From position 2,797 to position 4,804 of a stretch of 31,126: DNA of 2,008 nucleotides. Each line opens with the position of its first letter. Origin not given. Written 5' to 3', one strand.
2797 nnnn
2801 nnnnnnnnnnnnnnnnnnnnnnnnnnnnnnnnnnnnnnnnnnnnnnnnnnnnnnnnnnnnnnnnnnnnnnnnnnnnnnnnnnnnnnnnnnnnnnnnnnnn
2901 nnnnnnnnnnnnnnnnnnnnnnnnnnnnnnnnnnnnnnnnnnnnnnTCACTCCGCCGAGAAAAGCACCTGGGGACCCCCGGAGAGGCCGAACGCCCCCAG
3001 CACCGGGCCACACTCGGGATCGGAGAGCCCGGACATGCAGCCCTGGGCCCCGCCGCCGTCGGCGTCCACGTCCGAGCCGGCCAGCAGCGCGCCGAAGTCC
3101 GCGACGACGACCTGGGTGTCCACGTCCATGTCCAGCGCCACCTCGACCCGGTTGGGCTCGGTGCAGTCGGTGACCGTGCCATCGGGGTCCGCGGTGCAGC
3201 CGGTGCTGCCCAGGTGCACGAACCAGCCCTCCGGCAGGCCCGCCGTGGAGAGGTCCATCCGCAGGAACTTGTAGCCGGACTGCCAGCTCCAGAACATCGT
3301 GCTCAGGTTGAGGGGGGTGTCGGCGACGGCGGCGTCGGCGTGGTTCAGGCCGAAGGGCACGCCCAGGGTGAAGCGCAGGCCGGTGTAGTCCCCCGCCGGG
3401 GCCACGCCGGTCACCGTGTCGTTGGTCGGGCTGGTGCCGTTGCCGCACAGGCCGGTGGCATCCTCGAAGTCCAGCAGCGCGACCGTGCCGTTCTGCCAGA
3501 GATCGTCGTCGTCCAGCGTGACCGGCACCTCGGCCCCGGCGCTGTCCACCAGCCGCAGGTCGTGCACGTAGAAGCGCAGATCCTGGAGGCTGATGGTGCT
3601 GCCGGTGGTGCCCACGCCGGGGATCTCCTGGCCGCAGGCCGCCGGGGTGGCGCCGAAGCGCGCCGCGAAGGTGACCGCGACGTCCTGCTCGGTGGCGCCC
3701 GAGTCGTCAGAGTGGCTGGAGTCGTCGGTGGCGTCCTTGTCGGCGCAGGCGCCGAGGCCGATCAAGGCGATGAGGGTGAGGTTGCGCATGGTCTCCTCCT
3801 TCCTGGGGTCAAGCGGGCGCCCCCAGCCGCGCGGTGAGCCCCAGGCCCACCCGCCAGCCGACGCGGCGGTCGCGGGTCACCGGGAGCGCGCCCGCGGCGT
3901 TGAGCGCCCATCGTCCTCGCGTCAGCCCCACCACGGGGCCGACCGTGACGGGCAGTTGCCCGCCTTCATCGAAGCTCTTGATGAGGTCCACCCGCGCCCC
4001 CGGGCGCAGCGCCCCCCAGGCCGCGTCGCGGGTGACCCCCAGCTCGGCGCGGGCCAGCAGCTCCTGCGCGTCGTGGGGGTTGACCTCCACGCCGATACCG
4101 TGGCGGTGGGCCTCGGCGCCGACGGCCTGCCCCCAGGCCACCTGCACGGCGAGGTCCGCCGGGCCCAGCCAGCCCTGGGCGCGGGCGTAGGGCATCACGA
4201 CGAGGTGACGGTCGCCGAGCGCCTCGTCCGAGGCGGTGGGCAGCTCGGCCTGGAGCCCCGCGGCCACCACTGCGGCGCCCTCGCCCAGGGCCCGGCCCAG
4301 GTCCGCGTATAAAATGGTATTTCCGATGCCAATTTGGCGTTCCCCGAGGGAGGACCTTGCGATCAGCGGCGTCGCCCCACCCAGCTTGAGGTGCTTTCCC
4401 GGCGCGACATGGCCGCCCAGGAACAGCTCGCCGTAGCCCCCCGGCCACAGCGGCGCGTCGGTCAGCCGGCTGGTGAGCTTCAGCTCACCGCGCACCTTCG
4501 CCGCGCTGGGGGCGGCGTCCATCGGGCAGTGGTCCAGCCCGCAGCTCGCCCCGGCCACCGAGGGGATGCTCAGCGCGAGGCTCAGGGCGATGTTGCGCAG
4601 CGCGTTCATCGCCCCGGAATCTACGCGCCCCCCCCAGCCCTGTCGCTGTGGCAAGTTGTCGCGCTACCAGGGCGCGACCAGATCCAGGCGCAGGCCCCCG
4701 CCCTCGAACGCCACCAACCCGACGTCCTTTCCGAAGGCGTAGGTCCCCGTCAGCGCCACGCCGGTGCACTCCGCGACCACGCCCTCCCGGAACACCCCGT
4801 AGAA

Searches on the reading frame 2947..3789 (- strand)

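Call 6: search_protein_families(library=pfam, proteins=[window:2947-3789:-], max_evalue=0.01)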
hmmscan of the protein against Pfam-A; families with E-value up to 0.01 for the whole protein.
window:2947-3789:- (280 aa): 1 family
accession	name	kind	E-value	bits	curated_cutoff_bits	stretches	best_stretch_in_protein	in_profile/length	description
PF20243.3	MbnP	-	1.5e-41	142.8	27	1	35-252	2-188/189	MbnP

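Call 7: search_protein_families(library=ncbifam, proteins=[window:2947-3789:-], max_evalue=0.01)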
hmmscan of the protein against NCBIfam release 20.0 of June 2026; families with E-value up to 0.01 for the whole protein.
window:2947-3789:- (280 aa): 1 family
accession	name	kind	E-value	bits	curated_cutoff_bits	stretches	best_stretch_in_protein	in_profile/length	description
TIGR04052.2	MbnP_like_WxW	equivalog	2.8e-83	279.3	140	1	37-270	2-239/257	MbnP family copper-binding protein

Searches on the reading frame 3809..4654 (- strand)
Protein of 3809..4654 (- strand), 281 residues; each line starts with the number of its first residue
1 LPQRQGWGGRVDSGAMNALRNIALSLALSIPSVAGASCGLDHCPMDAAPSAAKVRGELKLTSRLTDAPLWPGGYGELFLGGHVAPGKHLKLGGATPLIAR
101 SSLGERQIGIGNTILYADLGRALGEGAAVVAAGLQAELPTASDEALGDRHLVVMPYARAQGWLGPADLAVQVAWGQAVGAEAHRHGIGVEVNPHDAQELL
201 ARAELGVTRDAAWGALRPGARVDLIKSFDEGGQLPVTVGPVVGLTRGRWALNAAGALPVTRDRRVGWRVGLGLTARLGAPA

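Call 6: search_protein_families(library=pfam, proteins=[window:3809-4654:-], max_evalue=0.01)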
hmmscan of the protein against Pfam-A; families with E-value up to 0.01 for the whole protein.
window:3809-4654:- (281 aa): 1 family
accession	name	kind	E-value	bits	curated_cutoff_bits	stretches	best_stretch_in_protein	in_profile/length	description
PF12173.13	BacteriocIIc_cy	-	0.0091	16.7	27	0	215-260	44-89/91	Bacteriocin class IIc cyclic gassericin A-like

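Call 7: search_protein_families(library=ncbifam, proteins=[window:3809-4654:-], max_evalue=0.01)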
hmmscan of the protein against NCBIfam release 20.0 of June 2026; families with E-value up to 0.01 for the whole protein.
window:3809-4654:- (281 aa): 0 families
